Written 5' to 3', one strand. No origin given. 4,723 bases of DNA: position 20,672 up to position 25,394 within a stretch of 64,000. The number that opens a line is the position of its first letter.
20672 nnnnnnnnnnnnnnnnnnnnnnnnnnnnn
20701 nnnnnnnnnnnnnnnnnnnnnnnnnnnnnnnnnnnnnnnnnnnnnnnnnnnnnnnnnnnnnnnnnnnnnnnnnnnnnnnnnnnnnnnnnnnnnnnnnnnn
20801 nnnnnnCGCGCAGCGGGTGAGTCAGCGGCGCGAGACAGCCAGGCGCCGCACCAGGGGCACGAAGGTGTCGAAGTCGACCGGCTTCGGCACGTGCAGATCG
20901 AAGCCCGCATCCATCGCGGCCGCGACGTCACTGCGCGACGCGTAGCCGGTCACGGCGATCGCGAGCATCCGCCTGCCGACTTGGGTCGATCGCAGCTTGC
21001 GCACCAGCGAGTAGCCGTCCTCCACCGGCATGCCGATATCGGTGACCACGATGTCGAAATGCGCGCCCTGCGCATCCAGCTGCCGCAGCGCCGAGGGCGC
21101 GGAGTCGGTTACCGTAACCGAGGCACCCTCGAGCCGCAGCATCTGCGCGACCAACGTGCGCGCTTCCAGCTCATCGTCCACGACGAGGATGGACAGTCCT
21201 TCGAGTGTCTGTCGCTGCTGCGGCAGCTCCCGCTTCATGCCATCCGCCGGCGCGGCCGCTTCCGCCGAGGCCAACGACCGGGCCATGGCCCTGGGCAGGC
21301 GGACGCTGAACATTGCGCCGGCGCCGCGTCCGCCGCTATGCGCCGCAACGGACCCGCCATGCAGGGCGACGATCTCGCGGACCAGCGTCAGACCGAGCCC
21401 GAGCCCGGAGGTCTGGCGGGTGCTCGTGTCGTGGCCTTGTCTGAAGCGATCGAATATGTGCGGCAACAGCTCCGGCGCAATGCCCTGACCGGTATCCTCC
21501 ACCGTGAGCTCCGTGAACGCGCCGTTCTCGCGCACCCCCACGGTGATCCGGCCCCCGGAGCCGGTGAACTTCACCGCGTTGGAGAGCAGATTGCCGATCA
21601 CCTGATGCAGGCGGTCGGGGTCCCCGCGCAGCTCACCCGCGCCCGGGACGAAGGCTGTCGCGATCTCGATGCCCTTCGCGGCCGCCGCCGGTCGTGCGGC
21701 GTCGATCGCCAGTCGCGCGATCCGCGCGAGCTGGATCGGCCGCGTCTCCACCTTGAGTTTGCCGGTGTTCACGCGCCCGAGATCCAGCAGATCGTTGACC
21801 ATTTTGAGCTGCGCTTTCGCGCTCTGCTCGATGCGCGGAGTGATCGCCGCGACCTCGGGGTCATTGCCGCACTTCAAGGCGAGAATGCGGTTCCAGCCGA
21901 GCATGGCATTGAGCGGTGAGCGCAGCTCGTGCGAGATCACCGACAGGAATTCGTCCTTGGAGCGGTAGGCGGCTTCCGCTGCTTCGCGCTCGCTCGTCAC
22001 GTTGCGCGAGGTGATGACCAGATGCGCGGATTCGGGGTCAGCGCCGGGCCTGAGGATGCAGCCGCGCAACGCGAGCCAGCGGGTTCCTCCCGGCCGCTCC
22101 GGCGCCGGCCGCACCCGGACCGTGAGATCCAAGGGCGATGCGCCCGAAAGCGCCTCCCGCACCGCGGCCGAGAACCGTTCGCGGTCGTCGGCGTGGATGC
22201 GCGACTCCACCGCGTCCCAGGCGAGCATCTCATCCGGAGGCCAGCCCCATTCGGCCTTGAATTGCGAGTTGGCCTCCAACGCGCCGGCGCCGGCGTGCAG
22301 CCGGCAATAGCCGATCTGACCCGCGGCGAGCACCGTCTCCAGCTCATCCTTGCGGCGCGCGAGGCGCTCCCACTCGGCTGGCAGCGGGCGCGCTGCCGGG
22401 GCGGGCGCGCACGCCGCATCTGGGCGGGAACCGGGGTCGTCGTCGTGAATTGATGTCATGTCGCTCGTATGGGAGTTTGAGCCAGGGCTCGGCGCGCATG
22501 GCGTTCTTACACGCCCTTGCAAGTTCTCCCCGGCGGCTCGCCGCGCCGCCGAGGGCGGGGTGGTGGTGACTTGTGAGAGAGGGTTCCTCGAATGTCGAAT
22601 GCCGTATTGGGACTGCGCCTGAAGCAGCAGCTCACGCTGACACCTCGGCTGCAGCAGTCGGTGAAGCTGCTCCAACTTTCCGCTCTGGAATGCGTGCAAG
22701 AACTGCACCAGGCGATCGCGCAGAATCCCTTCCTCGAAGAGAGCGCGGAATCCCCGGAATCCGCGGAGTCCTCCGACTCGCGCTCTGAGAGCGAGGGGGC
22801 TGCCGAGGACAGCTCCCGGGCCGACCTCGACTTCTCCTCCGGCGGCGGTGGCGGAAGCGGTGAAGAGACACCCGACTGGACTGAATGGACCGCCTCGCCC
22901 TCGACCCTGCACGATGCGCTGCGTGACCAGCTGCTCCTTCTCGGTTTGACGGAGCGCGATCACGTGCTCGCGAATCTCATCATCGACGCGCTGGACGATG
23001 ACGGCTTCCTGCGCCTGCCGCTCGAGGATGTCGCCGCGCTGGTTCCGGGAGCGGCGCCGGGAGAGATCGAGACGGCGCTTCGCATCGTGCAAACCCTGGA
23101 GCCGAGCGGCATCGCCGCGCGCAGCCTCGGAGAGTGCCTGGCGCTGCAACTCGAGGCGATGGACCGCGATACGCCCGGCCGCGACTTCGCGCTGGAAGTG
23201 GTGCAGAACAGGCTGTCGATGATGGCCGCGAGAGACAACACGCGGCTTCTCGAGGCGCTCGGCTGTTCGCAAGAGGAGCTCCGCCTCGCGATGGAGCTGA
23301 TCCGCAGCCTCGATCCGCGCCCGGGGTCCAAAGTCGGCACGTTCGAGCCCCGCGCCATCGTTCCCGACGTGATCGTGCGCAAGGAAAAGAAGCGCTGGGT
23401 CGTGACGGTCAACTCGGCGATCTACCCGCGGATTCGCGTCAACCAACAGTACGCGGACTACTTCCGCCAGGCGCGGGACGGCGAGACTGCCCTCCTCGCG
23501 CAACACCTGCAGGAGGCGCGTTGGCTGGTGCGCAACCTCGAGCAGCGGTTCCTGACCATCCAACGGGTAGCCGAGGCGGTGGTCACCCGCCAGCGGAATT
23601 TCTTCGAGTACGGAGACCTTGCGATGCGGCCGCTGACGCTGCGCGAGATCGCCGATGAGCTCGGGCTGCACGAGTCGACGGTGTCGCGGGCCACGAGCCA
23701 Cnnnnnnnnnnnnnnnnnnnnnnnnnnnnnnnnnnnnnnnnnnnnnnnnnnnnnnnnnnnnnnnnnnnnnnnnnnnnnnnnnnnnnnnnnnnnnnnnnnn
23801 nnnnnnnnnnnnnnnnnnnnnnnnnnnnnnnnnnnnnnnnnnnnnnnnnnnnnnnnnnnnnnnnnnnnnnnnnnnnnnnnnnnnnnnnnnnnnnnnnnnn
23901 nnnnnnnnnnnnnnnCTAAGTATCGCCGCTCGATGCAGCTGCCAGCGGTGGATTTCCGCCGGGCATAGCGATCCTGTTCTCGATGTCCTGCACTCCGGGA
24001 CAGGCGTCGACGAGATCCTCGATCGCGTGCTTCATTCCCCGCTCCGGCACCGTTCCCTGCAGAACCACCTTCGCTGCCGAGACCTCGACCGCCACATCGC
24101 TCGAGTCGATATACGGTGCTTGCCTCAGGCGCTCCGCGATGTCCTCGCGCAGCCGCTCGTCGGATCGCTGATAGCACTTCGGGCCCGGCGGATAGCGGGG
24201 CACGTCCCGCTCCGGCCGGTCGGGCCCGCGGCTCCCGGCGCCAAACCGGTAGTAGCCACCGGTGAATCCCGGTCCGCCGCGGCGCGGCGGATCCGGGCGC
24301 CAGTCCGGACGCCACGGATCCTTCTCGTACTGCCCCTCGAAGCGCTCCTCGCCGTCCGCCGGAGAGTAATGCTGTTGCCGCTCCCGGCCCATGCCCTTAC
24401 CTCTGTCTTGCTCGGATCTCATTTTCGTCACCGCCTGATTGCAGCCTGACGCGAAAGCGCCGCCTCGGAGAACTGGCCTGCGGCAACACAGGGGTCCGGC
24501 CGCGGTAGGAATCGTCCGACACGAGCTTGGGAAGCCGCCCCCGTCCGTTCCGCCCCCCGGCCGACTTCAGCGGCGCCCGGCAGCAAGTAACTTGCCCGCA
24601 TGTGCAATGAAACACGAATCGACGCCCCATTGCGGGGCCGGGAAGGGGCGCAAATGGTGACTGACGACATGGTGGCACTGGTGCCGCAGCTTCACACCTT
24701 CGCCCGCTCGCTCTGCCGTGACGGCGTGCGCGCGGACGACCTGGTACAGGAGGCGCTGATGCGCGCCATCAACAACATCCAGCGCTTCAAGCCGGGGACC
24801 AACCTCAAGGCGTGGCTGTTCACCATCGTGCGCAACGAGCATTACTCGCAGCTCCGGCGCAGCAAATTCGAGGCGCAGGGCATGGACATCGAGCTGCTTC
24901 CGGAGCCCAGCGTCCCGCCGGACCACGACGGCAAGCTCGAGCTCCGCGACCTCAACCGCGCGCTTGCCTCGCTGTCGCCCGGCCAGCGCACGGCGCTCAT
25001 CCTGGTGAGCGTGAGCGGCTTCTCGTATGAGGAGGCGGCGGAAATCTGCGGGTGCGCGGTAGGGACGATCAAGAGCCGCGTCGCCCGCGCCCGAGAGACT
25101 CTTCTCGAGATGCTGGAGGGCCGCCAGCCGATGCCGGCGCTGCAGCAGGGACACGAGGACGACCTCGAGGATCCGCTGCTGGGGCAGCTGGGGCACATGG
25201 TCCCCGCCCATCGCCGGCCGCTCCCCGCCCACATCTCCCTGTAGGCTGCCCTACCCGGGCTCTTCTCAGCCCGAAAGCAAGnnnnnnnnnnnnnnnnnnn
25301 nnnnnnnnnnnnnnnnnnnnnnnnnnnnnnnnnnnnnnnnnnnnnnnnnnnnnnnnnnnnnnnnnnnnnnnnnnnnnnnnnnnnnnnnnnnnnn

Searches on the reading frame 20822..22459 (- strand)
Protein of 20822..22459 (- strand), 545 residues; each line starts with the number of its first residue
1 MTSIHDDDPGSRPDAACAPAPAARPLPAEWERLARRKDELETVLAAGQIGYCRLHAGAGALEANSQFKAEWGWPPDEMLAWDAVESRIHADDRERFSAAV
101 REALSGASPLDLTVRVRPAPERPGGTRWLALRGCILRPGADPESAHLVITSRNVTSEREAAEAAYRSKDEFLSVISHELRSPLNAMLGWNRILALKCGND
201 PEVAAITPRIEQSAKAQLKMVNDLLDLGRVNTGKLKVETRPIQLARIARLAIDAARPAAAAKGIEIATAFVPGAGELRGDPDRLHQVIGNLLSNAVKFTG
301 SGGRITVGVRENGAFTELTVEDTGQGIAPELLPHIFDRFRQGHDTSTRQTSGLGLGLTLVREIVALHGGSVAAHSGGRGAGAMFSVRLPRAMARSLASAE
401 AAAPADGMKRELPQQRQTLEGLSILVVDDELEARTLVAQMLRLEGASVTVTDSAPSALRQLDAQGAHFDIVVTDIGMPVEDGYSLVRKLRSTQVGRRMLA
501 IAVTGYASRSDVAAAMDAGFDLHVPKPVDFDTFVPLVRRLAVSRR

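Call 34: search_protein_families(library=ncbifam, proteins=[window:20822-22459:-], max_evalue=0.00001)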
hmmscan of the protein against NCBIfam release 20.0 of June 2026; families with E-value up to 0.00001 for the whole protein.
window:20822-22459:- (545 aa): 116 families (the best 25 are shown)
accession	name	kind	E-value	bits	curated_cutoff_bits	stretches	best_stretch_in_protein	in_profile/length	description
TIGR02956.1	TMAO_torS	equivalog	1.3e-59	202.2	676.5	1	157-539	453-818/967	TMAO reductase system sensor histidine kinase/response regulator TorS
NF038297.2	hybrid_HK_HrmK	equivalog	1e-55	189.6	725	1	159-538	226-605/607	hybrid histidine kinase/response regulator HrmK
NF008318.0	PRK11107.1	equivalog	1.2e-54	185.8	890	2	158-392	284-520/920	two-component sensor histidine kinase BarA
NF008099.0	PRK10841.1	equivalog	2.7e-52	177.7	920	2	159-394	461-694/949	two-component system sensor histidine kinase RcsC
NF011874.0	PRK15347.1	equivalog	1.5e-51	175.5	852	2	155-392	385-616/921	two component system sensor kinase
NF041880.1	EPS_EpsF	equivalog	7.4e-49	166.5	900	1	71-389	177-492/492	response regulator EpsF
NF041832.1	near_NosP_CTERM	subfamily_domain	2.8e-47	161.6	400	1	162-528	1-357/370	NahK/ErcS family hybrid sensor histidine kinase/response regulator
NF041947.1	LuxQ_Vibrio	equivalog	1e-46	159.3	1200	1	147-529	451-827/843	quorum-sensing autoinducer 2 sensor kinase/phosphatase LuxQ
NF008302.0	PRK11091.1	equivalog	3.2e-46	157.9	838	1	150-539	262-641/779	aerobic respiration two-component sensor histidine kinase ArcB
NF046044.1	PnpS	equivalog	3.7e-44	151.3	400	1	143-389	149-390/390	two-component system histidine kinase PnpS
NF047874.1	MASE3_PAS_HK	subfamily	1.8e-43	149.3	560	1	161-393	391-628/655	MASE3 domain-containing sensor histidine kinase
NF047465.1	hybrid_HK_LvrA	exception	5.6e-43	147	1200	1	168-492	202-535/819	hybrid histidine kinase/response regulator LvrA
TIGR02966.1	phoR_proteo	equivalog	8e-43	146.7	334.2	1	146-388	96-333/333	phosphate regulon sensor histidine kinase PhoR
NF008543.0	PRK11466.1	equivalog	2.1e-41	141.7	982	1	145-492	424-751/914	TMAO reductase system sensor histidine kinase/response regulator TorS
NF033092.0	HK_WalK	equivalog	9.3e-41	140.1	725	1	164-389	368-593/594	cell wall metabolism sensor histidine kinase WalK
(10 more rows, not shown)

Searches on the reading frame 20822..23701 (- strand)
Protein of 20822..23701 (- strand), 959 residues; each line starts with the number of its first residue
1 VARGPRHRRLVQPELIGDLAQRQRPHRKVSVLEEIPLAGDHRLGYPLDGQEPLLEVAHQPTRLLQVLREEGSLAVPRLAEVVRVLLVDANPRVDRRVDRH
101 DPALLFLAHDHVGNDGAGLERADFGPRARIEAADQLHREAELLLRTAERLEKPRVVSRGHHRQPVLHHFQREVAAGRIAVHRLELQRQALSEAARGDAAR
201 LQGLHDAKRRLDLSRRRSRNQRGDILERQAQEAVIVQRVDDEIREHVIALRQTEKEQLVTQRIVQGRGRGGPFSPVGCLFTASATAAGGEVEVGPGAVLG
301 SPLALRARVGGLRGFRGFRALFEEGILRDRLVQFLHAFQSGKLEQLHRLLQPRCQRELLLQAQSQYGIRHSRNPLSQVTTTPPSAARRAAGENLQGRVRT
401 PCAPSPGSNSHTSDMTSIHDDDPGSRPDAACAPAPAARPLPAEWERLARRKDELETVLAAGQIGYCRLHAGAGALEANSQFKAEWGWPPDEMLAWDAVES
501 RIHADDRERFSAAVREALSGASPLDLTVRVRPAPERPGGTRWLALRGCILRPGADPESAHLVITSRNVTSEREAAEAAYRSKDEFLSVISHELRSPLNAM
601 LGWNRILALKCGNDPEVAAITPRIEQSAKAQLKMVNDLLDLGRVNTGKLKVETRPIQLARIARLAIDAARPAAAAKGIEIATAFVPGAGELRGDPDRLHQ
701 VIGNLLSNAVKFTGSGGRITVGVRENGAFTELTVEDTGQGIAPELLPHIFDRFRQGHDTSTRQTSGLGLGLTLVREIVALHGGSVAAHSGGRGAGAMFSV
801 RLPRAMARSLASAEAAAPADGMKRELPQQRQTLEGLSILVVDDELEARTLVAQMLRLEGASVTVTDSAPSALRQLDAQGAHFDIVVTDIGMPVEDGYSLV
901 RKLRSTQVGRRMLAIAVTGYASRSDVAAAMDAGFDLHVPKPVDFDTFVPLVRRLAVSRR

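Call 7: search_protein_families(library=pfam, proteins=[window:20822-23701:-], max_evalue=0.01)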
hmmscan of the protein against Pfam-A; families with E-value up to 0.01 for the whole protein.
window:20822-23701:- (959 aa): 4 families
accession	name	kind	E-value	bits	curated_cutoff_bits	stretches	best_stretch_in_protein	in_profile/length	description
PF02518.31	HATPase_c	-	9.2e-30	103.8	26.4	1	693-804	1-109/111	Histidine kinase-, DNA gyrase B-, and HSP90-like ATPase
PF00072.30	Response_reg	-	6.7e-20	71.8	30.2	1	838-948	1-107/111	Response regulator receiver domain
PF00512.31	HisKA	-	5.6e-13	49.2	26.9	1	582-647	2-66/66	His Kinase A (phospho-acceptor) domain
PF08447.18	PAS_3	-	4.4e-06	27.3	25.6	1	476-551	3-76/89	PAS fold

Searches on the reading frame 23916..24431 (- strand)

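Call 53: search_protein_families(library=pfam, proteins=[window:23916-24431:-], max_evalue=0.01)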
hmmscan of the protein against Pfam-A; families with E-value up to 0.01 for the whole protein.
window:23916-24431:- (171 aa): 1 family
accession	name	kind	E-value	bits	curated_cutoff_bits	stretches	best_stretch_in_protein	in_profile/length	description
PF04972.22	BON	-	2.7e-13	50.4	27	1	90-155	1-66/69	BON domain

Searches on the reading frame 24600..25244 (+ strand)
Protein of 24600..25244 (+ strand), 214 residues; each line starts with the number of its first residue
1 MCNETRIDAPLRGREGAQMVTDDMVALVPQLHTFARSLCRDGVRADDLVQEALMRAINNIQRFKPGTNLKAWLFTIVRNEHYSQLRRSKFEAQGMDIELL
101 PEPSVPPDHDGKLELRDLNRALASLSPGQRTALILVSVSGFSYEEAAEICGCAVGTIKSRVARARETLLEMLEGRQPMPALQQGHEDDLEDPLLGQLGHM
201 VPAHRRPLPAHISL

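Call 34: search_protein_families(library=ncbifam, proteins=[window:24600-25244:+], max_evalue=0.00001)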
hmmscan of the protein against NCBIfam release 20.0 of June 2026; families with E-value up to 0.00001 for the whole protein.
window:24600-25244:+ (214 aa): 78 families (the best 25 are shown)
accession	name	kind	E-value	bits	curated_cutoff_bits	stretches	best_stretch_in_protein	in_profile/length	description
NF009199.0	PRK12547.1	subfamily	2.6e-56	189.9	219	1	18-173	6-161/184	RNA polymerase sigma factor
NF009198.0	PRK12546.1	equivalog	1.5e-54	184.6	270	1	21-173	10-162/188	RNA polymerase sigma factor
NF009169.0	PRK12516.1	equivalog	2.6e-51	173.7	321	1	16-173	8-165/188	RNA polymerase sigma factor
NF009192.0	PRK12540.1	equivalog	1.9e-49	167.7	307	1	20-172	7-159/182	RNA polymerase sigma factor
NF009164.0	PRK12511.1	equivalog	1.1e-38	132.6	185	1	20-178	6-165/182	RNA polymerase sigma factor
TIGR02983.1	SigE-fam_strep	subfamily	1.3e-27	96.6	141.55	1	24-174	12-160/162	SigE family RNA polymerase sigma factor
NF007225.0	PRK09643.1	equivalog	1.7e-27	96.5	190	1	30-176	39-186/204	RNA polymerase sigma factor SigM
TIGR02937.1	sigma70-ECF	superfamily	4.1e-26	91.6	42.9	1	28-172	11-165/165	sigma-70 family RNA polymerase sigma factor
TIGR02947.1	SigH_actino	hypoth_equivalog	2.1e-25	89.5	251.55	2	16-92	9-85/193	RNA polymerase sigma-70 factor, TIGR02947 family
NF009185.0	PRK12533.1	equivalog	1.1e-24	87.4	248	1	33-185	44-206/231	RNA polymerase sigma factor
NF007231.0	PRK09649.1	equivalog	4.6e-24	85.2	219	1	41-170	46-176/185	RNA polymerase sigma factor SigC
NF007229.0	PRK09647.1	equivalog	2e-23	82.9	265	1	36-178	62-208/220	RNA polymerase sigma factor SigE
NF004113.0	PRK05602.1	equivalog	5.6e-23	81.6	208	1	27-177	54-206/211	RNA polymerase sigma factor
NF009170.0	PRK12517.1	subfamily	5.9e-22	78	197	1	26-176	31-180/188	RNA polymerase sigma factor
NF007216.0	PRK09638.1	equivalog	5e-21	75.3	194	1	31-172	31-174/180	RNA polymerase sigma factor SigY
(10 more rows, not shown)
